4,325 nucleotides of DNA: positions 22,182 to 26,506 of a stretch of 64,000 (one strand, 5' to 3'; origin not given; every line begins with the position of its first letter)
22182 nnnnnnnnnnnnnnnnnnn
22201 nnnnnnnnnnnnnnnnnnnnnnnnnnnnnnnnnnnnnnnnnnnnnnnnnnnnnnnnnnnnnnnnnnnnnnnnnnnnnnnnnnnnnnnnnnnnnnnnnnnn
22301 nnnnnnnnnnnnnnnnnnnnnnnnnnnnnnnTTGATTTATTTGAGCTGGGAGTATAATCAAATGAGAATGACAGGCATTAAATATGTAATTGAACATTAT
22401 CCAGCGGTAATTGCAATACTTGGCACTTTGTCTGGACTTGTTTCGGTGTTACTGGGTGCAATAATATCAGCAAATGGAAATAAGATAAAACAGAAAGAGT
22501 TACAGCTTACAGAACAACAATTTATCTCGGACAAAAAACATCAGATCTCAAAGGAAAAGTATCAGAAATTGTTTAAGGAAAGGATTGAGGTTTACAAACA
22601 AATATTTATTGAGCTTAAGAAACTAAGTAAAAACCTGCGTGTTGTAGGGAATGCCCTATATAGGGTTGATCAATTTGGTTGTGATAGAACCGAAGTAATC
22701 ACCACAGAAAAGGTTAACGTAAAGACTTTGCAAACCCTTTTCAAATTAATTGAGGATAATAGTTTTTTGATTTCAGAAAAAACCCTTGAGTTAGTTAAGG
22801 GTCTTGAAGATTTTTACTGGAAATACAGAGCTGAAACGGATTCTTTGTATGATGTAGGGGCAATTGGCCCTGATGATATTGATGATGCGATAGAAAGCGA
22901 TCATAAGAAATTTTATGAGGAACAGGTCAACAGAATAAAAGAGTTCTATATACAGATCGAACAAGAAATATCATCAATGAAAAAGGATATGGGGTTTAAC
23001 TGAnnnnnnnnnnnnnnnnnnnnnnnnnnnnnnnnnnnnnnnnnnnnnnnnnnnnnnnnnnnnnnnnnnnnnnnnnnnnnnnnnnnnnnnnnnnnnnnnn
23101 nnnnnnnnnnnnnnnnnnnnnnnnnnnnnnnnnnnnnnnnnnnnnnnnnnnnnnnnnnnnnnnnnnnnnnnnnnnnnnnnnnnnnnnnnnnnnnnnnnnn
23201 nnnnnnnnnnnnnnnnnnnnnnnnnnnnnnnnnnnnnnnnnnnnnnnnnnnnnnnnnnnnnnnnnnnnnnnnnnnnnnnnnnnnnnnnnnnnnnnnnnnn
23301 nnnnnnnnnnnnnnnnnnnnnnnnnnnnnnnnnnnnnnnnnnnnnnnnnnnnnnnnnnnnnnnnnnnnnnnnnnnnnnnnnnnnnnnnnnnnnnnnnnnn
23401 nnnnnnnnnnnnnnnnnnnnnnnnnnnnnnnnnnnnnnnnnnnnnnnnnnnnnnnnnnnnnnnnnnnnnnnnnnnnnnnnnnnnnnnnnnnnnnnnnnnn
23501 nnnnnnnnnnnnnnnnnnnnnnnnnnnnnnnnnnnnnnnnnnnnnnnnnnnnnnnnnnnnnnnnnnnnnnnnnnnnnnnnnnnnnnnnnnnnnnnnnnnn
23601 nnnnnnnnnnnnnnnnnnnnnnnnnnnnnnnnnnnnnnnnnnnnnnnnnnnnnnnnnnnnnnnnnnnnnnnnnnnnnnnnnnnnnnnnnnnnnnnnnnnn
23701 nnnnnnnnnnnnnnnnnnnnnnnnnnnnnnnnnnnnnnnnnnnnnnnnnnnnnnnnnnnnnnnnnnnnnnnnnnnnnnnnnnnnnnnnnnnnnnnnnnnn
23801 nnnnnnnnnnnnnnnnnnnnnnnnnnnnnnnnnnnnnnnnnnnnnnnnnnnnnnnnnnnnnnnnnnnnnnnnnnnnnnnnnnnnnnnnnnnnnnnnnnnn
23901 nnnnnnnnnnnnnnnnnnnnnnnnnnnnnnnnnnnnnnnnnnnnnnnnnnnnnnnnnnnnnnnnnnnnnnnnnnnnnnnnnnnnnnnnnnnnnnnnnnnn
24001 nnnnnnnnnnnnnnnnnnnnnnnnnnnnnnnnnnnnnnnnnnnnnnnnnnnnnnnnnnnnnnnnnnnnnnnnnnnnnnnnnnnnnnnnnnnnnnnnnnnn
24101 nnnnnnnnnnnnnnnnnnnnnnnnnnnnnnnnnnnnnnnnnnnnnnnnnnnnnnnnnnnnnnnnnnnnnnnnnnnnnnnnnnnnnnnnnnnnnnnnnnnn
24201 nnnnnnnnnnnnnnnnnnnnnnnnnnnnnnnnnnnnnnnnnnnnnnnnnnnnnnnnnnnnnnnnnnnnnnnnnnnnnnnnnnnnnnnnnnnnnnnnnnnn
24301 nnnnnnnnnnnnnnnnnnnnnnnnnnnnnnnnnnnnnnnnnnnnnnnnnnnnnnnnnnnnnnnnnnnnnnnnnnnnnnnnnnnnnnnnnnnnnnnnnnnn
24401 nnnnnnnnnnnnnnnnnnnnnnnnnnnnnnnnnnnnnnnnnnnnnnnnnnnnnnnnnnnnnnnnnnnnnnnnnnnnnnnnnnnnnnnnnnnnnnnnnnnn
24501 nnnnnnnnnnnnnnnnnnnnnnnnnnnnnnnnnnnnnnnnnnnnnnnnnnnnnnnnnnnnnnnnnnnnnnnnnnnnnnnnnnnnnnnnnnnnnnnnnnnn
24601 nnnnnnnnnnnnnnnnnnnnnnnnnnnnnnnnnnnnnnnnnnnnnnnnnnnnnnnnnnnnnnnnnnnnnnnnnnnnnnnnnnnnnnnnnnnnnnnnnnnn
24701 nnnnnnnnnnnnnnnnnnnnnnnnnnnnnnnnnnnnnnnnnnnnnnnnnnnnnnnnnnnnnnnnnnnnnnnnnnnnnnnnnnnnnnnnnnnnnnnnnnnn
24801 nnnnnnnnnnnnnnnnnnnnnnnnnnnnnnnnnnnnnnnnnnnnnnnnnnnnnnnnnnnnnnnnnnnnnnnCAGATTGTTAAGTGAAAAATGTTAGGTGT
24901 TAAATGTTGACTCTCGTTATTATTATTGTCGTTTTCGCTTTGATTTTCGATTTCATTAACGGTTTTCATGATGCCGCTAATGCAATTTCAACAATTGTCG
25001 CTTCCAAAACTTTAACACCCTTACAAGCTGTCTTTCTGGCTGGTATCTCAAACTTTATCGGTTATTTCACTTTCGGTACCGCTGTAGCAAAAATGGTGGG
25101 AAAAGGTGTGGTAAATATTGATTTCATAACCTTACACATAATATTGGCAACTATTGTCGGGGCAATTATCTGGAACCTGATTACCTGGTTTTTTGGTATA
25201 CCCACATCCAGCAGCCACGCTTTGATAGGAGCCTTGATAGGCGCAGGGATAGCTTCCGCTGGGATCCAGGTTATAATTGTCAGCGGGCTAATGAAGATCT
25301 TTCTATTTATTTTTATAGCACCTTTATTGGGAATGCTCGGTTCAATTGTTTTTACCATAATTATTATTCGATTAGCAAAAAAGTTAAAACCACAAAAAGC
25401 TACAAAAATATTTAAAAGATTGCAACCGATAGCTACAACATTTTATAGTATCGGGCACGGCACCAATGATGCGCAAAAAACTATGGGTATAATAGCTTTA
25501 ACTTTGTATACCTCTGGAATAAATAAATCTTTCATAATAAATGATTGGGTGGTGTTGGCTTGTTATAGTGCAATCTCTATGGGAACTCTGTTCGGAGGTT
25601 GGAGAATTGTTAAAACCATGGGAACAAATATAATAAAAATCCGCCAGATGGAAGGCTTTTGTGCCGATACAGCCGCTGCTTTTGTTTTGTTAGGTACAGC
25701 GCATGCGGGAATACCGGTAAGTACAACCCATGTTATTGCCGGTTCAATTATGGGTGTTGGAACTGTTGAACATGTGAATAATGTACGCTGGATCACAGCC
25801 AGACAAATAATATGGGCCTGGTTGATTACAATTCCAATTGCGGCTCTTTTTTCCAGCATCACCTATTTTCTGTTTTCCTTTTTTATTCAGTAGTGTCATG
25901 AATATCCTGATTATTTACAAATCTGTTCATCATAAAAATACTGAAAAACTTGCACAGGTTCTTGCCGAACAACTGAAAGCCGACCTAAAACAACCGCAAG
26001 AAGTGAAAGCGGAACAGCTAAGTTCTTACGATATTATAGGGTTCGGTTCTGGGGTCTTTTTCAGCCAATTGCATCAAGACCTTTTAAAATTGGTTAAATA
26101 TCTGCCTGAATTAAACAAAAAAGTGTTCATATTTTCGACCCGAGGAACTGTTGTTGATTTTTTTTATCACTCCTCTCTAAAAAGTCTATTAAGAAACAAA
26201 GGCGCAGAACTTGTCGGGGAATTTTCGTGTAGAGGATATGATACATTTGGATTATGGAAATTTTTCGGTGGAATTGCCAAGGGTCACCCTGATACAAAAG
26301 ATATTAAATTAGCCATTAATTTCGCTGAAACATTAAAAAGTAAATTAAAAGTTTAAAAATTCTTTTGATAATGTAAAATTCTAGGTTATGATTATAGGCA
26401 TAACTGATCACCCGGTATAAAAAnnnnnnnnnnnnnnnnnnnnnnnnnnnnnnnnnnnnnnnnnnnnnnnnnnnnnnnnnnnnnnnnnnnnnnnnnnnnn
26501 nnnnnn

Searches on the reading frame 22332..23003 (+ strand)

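Call 3: search_protein_families(library=pfam, proteins=[window:22332-23003:+], max_evalue=0.1)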
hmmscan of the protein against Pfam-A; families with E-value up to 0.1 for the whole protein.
window:22332-23003:+ (223 aa): 0 families

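Call 4: search_protein_families(library=padloc, proteins=[window:22332-23003:+], max_evalue=1)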
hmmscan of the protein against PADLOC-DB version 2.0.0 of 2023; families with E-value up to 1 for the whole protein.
window:22332-23003:+ (223 aa): 0 families

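Call 72: search_protein_families(library=phrogs, proteins=[window:22332-23003:+], max_evalue=0.01)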
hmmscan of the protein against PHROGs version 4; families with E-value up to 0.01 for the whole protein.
window:22332-23003:+ (223 aa): 2 families
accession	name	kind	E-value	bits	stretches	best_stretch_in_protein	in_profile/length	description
phrog_2867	-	head and packaging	0.0011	20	1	25-91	73-133/147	virion structural protein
phrog_26964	-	unknown function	0.0012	20.3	1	23-88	17-76/93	-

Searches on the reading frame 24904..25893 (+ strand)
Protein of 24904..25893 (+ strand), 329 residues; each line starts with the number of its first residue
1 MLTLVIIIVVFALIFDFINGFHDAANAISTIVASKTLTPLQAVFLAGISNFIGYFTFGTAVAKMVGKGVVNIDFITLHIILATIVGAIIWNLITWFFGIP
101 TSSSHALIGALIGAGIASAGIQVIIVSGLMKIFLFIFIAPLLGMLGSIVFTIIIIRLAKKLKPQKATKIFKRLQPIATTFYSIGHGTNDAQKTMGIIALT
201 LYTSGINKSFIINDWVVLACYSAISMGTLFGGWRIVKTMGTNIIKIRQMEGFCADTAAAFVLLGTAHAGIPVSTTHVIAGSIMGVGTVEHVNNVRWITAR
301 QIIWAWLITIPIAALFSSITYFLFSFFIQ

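Call 3: search_protein_families(library=pfam, proteins=[window:24904-25893:+], max_evalue=0.1)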
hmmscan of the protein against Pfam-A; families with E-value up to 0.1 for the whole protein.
window:24904-25893:+ (329 aa): 1 family
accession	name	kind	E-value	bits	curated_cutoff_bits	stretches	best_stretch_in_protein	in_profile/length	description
PF01384.25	PHO4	-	1.3e-88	297.8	33.7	1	19-317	1-350/350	Phosphate transporter family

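Call 13: find_related_loci(query=window:24904-25893:+, collection=genome_contigs, flank=10000)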
Query window:24904-25893:+ (329 aa) in genome_contigs; peptide patterns used: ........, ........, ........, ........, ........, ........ (x = any residue, [..] = any of these).
600 stretches matched a pattern (row limit reached: there are more); 575 encode a relative of the query (tblastn E <= 1e-3); the best 80 are kept; 80 distinct loci.
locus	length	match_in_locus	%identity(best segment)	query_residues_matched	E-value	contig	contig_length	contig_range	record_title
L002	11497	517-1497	50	2-327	2e-105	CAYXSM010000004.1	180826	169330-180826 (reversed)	MAG TPA_asm: uncultured Rikenellaceae bacterium isolate SRP241326_co1_357 genome assembly, contig: NODE_106_length_18082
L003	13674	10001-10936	52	3-309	4e-105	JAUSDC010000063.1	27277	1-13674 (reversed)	MAG: Candidatus Methanoperedens sp. isolate E14_concoct.bin.71 E14_k141_58541, whole genome shotgun sequence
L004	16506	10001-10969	51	2-323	7e-105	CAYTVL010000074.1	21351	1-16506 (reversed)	MAG TPA_asm: uncultured Enterobacteriaceae bacterium isolate binchicken_co185_232 genome assembly, contig: NODE_3264_len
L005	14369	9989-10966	50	2-326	4e-104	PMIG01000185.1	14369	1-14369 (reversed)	MAG: Bacteroidales bacterium isolate fen_958 73.20120600_E3D.83_contig_11970, whole genome shotgun sequence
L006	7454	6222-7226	49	1-327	4e-104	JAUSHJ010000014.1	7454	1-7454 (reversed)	MAG: Candidatus Micrarchaeota archaeon isolate E14_metabat.bin.186 E14_k141_25143, whole genome shotgun sequence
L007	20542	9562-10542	50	2-327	1e-103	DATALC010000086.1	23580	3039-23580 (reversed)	MAG TPA_asm: Bacteroidales bacterium isolate SMAG_U6954 k141_64843, whole genome shotgun sequence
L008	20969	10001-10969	50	2-323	1e-103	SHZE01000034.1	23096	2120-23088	MAG: Deltaproteobacteria bacterium isolate Baikal-deep-G137 BACOMB-C10429, whole genome shotgun sequence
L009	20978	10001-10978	52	2-326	2e-103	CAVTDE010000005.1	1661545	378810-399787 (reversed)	MAG: uncultured Bacteroidales bacterium isolate MFD00905.bin.1.196 genome assembly, contig: contig_3095, whole genome sh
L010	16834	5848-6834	52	1-328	2e-103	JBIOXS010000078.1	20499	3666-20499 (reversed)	MAG: Candidatus Rokuibacteriota bacterium isolate MAG050 k127_3482525, whole genome shotgun sequence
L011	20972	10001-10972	48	2-324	2e-103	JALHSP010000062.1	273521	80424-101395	MAG: Bacteroidales bacterium isolate PFL1 seq_1573271, whole genome shotgun sequence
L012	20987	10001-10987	52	2-329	6e-103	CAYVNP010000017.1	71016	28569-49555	MAG TPA_asm: uncultured Bacteroidales bacterium isolate SRP272421_co4_81 genome assembly, contig: NODE_517_length_71016_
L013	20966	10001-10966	50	2-322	6e-103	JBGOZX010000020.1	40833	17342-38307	MAG: Bacteroidia bacterium isolate OBJ_0618_130150_142 k141_1826965_length_40833_cov_81.7033, whole genome shotgun seque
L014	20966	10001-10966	49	7-327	7e-103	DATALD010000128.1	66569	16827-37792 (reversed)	MAG TPA_asm: Bacteroidales bacterium isolate SMAG_U6955 k141_593723, whole genome shotgun sequence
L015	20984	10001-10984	49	2-328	5e-102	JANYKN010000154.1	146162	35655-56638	MAG: Bacteroidetes bacterium isolate GL140_5_metabinner_2 GL140_5_k141_1219641, whole genome shotgun sequence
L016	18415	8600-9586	48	1-328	5e-102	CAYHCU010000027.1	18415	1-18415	MAG TPA_asm: uncultured Flavobacteriales bacterium isolate ERP119702_co1_67 genome assembly, contig: NODE_3428_length_18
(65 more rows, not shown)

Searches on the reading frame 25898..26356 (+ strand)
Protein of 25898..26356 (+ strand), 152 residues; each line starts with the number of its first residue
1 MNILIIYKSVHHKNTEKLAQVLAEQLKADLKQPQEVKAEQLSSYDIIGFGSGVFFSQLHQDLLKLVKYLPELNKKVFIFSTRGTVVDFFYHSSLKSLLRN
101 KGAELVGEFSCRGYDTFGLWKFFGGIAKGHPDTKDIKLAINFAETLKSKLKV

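Call 3: search_protein_families(library=pfam, proteins=[window:25898-26356:+], max_evalue=0.1)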
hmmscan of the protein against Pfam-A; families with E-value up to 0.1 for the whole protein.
window:25898-26356:+ (152 aa): 3 families
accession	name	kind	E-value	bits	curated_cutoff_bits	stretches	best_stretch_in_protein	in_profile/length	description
PF12724.12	Flavodoxin_5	-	2.7e-09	37.9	27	1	4-83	1-84/145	Flavodoxin domain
PF12641.12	Flavodoxin_3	-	3.7e-09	37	27.5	1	4-113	1-111/160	Flavodoxin domain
PF03358.20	FMN_red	-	0.038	14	24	1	1-41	1-39/152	NADPH-dependent FMN reductase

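Call 76: search_protein_families(library=padloc, proteins=[window:25898-26356:+], max_evalue=0.001)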
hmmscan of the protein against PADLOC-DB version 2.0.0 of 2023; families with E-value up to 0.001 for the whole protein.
window:25898-26356:+ (152 aa): 0 families
